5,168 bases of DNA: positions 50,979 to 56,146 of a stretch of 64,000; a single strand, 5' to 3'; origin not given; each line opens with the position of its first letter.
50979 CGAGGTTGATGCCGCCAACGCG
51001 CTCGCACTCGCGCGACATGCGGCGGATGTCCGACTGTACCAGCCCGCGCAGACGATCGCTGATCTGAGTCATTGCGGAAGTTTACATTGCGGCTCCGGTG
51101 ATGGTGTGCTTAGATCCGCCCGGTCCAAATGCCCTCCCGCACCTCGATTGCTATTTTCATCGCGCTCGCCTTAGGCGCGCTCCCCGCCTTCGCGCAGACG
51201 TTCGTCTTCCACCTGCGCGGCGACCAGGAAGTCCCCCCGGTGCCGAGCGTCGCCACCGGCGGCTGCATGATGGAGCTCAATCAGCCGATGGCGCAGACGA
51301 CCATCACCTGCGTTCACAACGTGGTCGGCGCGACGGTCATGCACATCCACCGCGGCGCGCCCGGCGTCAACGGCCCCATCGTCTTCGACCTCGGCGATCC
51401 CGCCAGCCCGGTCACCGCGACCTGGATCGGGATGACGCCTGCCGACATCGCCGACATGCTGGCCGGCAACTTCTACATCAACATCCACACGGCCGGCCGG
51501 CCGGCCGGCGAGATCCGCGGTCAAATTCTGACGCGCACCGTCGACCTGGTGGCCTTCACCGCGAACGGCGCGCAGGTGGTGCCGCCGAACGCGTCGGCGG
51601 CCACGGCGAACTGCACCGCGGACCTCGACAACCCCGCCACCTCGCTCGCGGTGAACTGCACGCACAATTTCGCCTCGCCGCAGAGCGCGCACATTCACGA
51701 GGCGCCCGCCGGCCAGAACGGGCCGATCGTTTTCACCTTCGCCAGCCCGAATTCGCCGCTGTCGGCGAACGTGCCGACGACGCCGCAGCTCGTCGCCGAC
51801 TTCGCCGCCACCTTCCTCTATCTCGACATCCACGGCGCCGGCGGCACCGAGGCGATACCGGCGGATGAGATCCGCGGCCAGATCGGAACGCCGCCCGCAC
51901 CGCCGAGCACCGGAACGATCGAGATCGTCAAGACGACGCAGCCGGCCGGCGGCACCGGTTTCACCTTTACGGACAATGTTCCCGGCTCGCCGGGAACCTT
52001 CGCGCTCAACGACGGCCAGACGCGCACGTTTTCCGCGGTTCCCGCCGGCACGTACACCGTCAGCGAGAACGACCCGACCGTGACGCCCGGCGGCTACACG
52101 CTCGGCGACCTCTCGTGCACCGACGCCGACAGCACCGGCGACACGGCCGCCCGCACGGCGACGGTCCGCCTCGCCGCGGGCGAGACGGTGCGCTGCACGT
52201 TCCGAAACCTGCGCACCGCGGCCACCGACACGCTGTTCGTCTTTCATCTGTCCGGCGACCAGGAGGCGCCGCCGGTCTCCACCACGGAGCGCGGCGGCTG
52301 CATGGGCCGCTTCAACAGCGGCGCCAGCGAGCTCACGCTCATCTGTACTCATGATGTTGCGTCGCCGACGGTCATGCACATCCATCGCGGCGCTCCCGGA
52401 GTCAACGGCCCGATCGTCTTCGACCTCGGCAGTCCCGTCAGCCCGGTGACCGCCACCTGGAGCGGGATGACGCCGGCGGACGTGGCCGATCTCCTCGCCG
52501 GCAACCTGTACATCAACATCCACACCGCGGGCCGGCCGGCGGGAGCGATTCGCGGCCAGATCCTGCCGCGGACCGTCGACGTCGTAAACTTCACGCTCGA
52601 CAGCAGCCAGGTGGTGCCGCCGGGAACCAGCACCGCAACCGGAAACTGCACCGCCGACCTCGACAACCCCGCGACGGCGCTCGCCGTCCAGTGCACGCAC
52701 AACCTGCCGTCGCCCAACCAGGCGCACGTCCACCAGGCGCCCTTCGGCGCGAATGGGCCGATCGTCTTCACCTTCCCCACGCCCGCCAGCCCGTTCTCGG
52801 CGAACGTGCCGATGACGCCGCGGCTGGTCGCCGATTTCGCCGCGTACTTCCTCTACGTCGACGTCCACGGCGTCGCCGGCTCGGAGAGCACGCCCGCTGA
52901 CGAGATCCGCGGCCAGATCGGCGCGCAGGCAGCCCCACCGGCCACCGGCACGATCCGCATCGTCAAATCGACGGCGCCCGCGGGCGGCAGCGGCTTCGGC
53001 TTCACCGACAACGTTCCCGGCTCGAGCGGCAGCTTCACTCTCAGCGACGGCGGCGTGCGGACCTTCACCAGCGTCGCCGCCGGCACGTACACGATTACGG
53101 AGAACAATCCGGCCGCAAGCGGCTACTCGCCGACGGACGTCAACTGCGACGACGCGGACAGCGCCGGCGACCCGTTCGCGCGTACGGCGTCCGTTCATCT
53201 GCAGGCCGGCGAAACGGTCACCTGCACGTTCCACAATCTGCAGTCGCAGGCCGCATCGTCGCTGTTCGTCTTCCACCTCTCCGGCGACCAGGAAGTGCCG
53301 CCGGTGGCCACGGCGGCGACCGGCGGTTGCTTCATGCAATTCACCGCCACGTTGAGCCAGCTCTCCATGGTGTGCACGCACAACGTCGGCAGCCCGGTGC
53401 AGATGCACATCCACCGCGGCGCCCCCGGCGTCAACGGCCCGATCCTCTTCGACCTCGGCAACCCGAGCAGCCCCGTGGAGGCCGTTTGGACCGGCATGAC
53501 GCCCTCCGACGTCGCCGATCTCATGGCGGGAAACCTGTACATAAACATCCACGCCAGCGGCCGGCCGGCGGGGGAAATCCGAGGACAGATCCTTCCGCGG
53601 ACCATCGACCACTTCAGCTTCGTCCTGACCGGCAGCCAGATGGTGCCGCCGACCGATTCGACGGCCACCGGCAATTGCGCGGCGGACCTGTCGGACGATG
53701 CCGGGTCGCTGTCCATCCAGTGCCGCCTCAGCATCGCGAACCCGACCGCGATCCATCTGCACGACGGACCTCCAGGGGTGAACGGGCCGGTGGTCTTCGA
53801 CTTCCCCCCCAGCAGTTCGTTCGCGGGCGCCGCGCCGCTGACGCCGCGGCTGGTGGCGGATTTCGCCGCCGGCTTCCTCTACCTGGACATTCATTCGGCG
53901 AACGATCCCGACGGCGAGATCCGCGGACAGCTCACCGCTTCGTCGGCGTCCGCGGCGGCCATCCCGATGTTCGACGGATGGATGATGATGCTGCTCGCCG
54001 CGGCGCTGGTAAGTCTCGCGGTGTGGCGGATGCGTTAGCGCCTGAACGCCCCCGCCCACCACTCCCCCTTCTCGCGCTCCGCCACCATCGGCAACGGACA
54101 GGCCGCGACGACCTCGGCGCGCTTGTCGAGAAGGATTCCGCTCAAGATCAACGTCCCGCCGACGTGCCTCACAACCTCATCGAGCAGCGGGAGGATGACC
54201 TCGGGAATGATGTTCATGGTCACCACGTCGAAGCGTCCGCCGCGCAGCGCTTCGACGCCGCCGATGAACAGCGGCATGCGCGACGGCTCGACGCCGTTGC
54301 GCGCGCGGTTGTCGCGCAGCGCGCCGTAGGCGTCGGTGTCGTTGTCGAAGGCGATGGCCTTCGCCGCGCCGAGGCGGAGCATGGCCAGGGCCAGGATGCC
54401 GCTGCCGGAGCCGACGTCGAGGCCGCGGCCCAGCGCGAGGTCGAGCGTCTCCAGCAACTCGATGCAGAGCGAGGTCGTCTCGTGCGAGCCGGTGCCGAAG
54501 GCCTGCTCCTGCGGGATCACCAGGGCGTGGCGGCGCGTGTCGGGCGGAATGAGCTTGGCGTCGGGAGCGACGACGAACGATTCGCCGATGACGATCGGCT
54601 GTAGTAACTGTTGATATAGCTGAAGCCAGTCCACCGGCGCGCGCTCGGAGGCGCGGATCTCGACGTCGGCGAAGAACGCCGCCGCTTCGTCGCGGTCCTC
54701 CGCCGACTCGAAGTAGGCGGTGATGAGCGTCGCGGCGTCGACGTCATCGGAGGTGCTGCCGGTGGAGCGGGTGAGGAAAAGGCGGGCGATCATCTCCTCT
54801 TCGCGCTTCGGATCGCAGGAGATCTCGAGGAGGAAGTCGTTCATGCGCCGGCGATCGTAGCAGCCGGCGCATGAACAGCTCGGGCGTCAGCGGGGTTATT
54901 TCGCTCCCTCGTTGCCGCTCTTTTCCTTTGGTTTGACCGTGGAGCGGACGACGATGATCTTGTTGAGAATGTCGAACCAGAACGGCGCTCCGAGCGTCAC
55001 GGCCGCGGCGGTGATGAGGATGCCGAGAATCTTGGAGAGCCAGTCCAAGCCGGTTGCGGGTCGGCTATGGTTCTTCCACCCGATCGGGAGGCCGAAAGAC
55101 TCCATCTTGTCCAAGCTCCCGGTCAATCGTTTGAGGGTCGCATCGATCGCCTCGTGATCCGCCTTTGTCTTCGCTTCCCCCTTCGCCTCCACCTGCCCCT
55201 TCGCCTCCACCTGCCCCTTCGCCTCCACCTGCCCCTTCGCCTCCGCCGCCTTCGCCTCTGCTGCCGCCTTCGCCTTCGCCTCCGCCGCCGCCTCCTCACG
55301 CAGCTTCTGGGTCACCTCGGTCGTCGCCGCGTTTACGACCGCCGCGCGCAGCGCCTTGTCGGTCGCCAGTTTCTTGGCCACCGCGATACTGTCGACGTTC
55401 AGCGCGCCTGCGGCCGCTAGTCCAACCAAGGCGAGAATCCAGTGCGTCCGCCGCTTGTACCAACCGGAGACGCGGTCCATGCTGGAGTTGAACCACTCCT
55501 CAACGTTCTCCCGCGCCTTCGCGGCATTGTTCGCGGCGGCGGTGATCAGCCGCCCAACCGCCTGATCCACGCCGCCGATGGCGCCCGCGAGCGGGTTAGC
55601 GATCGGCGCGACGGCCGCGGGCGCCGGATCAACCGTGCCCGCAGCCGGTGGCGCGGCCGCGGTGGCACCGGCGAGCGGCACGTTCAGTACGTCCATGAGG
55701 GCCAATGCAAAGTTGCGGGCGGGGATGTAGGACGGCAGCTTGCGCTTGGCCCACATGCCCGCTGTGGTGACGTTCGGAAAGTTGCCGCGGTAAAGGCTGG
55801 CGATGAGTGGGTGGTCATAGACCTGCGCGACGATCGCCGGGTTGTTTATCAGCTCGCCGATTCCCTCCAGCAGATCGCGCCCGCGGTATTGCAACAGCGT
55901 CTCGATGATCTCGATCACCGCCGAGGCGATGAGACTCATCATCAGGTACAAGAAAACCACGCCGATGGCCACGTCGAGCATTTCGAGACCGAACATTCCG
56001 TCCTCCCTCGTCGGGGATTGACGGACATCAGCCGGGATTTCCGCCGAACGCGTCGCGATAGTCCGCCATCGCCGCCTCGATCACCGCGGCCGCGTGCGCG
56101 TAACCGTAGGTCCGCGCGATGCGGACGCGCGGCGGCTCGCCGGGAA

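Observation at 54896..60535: Two paralogous uncharacterised membrane-protein genes, one flanking the 56.6-59.5-kb low-GC island (bounded on its other side by ppa); paralog B co-transcribed with a small membrane protein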

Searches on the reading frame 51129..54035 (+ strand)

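Call 87: search_protein_families(library=pfam, proteins=[window:51129-54035:+], max_evalue=0.01)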
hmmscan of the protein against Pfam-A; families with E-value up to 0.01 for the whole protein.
window:51129-54035:+ (969 aa): 6 families
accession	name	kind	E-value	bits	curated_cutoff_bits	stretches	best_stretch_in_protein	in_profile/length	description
PF07452.17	CHRD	-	6.3e-140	459.6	24.1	6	25-133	1-117/117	CHRD domain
PF24514.1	SpaA_4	-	2.2e-17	64.2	27.3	2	609-703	1-105/107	Prealbumin-like fold domain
PF24547.1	DUF7601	-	1.6e-11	45.2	27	2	265-344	39-106/116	Domain of unknown function (DUF7601)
PF19403.5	SpaA_2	-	1.7e-11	45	25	2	645-700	48-95/96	Prealbumin-like fold domain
PF17210.9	SdrD_B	-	0.0003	21.4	29.7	1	639-696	45-104/112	SdrD B-like domain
PF17802.7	SpaA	-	0.00075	20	23.1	0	635-667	35-66/91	Prealbumin-like fold domain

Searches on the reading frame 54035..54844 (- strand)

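Call 4: search_protein_families(library=pfam, proteins=[window:54035-54844:-], max_evalue=0.1)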
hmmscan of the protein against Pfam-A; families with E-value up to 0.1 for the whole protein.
window:54035-54844:- (269 aa): 8 families
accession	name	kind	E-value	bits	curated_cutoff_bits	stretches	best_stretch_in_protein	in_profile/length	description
PF06325.19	PrmA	-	6.6e-42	144.4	22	1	34-263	51-289/296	Ribosomal protein L11 methyltransferase (PrmA)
PF13649.12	Methyltransf_25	-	9.9e-06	26.6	27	1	142-226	2-91/97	Methyltransferase domain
PF05175.20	MTS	-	2.1e-05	24.6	23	1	130-211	23-105/170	Methyltransferase small domain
PF13489.12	Methyltransf_23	-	0.0007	19.8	27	1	129-211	11-88/164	Methyltransferase domain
PF08241.18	Methyltransf_11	-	0.00093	20.2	21.2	1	142-214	1-70/95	Methyltransferase domain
PF03602.21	Cons_hypoth95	-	0.023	14.8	24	1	139-184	43-88/182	Conserved hypothetical protein 95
PF13847.12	Methyltransf_31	-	0.027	14.6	27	1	142-211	8-81/145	Methyltransferase domain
PF08242.18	Methyltransf_12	-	0.082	14.1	30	0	142-229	1-89/98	Methyltransferase domain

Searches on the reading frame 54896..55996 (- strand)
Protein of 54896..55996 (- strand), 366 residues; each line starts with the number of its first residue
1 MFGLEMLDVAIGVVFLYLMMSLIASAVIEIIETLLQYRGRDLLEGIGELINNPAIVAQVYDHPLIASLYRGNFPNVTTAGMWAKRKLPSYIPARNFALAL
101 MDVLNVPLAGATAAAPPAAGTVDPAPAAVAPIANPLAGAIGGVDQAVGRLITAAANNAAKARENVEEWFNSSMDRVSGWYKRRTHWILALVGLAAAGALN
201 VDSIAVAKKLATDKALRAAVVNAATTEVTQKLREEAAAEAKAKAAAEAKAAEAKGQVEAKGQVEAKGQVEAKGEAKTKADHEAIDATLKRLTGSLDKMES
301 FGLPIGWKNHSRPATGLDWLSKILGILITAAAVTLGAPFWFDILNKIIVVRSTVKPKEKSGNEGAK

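Call 4: search_protein_families(library=pfam, proteins=[window:54896-55996:-], max_evalue=0.1)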
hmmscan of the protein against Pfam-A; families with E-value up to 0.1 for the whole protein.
window:54896-55996:- (366 aa): 0 families

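Call 5: search_protein_families(library=ncbifam, proteins=[window:54896-55996:-], max_evalue=1)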
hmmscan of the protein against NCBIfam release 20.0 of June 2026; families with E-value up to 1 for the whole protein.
window:54896-55996:- (366 aa): 3 families
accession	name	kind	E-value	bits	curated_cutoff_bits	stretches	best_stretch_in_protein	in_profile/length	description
TIGR00927.1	2A1904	subfamily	0.32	8.6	710.1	1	230-282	869-921/1209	K+-dependent Na+/Ca+ exchanger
TIGR02794.1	tolA_full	equivalog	0.75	9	59.45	0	223-283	118-222/362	cell envelope integrity protein TolA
NF005832.0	PRK07735.1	equivalog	0.88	8.7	431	0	202-281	176-249/430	NADH-quinone oxidoreductase subunit C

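Call 6: search_protein_families(library=padloc, proteins=[window:54896-55996:-], max_evalue=1)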
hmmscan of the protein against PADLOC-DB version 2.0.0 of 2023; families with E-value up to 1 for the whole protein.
window:54896-55996:- (366 aa): 1 family
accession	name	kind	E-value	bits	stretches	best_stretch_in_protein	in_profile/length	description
PDLC02668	DndD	-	0.0025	14.9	1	187-305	177-298/659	DndD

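Call 7: search_solved_structures(query=window:54896-55996:-, max_evalue=10)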
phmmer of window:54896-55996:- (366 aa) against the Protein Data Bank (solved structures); distinct sequences matched with E-value up to 10: 1.
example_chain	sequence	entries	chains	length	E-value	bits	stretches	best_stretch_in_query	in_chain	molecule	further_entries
6o43_A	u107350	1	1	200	0.54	12.6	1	293-356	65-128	Orf11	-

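Call 31: search_protein_families(library=phrogs, proteins=[window:54896-55996:-], max_evalue=0.1)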
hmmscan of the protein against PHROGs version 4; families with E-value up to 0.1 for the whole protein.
window:54896-55996:- (366 aa): 1 family
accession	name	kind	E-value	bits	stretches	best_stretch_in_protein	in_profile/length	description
phrog_3926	-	DNA, RNA and nucleotide metabolism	0.017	15.8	1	229-287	94-150/312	replication initiation protein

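Call 41: find_homologous_proteins(query=window:54896-55996:-, max_evalue=1e-60)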
Query window:54896-55996:- (366 aa): 423 proteins with E <= 1e-60 among 8000 candidates; the best 120 are listed.
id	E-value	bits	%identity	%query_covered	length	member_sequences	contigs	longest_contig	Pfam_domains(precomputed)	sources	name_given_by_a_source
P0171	5.8e-130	451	63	100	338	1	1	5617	-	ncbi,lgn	-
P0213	6.5e-95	336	49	100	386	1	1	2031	-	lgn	-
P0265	2.4e-94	334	52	99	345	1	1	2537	-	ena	-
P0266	1.0e-87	313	49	99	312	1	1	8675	-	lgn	-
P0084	5.1e-85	304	46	100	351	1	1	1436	-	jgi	jgi:hypothetical protein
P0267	9.0e-81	290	52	62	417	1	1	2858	-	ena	-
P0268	8.3e-80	287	45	100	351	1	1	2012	-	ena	-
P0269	1.9e-79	285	45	100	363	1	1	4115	-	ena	-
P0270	1.1e-77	280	46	99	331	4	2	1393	-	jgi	-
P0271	4.2e-77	278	44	99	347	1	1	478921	-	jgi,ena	-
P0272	6.5e-75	270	44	100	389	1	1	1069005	-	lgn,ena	-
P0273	2.2e-74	269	47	100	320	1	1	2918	-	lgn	-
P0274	2.3e-74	269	43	100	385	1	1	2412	-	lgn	-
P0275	1.6e-73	266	42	100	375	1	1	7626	-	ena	-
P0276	2.7e-73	265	43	99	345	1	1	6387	-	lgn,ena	-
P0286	2.6e-69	252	41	100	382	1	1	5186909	-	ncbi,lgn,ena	-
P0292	1.2e-68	250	41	100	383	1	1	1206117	-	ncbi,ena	-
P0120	3.3e-66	242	38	100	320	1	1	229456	-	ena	-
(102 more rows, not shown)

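Call 74: find_encoding_contigs(protein=P0286, flank=5000, max_places=1)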
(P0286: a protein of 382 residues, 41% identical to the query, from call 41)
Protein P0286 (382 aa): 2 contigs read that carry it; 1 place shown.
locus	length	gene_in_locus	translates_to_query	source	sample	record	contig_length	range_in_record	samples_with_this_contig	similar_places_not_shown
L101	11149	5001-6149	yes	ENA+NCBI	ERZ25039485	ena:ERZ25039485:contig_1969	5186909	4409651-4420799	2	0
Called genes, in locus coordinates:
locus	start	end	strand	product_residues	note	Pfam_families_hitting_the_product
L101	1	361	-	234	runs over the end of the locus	-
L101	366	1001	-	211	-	PF12385:Peptidase_C70, PF13529:Peptidase_C39_2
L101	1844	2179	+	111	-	-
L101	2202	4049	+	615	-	-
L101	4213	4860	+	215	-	PF01520:Amidase_3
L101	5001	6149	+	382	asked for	-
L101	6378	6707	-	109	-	-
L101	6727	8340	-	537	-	PF06527:TniQ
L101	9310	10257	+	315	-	PF13737:DDE_Tnp_1_5, PF01609:DDE_Tnp_1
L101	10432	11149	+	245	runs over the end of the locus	-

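Call 75: find_encoding_contigs(protein=P0292, flank=5000, max_places=1)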
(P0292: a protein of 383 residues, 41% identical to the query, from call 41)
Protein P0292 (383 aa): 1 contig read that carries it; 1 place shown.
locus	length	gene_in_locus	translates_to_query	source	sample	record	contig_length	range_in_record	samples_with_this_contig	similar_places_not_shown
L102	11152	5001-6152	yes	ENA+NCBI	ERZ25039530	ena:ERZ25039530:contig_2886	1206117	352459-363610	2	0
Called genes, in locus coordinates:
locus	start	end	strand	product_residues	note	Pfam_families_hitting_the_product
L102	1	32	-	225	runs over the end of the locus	PF08798:CRISPR_assoc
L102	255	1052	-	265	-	-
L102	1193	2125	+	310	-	-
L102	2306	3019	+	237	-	PF01425:Amidase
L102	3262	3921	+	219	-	-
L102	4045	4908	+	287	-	PF01734:Patatin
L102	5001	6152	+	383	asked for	-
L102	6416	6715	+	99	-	PF01985:CRS1_YhbY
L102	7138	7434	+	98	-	PF01435:Peptidase_M48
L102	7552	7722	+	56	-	-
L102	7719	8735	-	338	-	PF12697:Abhydrolase_6 (faint), PF12146:Hydrolase_4, PF00561:Abhydrolase_1 (weak)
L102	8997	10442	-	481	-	PF01011:PQQ (faint), PF13360:PQQ_2, PF13570:Beta-prop_ACSF4 (faint), PF13360:PQQ_2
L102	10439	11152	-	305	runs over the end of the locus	PF24521:Ank_KRIT1, PF12796:Ank_2, PF13637:Ank_4 (weak), PF13857:Ank_5, PF00023:Ank, PF13606:Ank_3 (weak), PF13637:Ank_4, PF12796:Ank_2 (weak), +1 more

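Call 76: find_encoding_contigs(protein=P0272, flank=5000, max_places=1)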
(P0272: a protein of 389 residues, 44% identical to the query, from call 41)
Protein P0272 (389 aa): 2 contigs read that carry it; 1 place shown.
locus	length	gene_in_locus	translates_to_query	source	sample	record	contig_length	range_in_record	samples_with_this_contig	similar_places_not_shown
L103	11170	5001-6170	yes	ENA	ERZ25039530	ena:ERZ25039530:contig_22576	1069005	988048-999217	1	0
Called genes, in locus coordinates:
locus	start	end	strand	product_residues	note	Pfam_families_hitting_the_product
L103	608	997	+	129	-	PF00165:HTH_AraC, PF12833:HTH_18, PF00165:HTH_AraC (weak)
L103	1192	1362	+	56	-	-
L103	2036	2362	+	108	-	PF15956:DUF4760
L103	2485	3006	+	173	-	PF13086:AAA_11 (faint), PF00580:UvrD-helicase, PF13245:AAA_19, PF13604:AAA_30 (weak)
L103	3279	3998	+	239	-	PF00580:UvrD-helicase (weak)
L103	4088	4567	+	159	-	PF13361:UvrD_C, PF13538:UvrD_C_2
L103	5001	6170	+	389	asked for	-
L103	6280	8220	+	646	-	PF00989:PAS, PF08447:PAS_3 (weak), PF08448:PAS_4, PF13426:PAS_9, PF00512:HisKA, PF02518:HATPase_c, PF00072:Response_reg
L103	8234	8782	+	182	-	-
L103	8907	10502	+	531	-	PF13281:MAP3K_TRAF_bd, PF20308:TPR-S, PF13365:Trypsin_2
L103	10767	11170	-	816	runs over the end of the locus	PF13365:Trypsin_2, PF01223:Endonuclease_NS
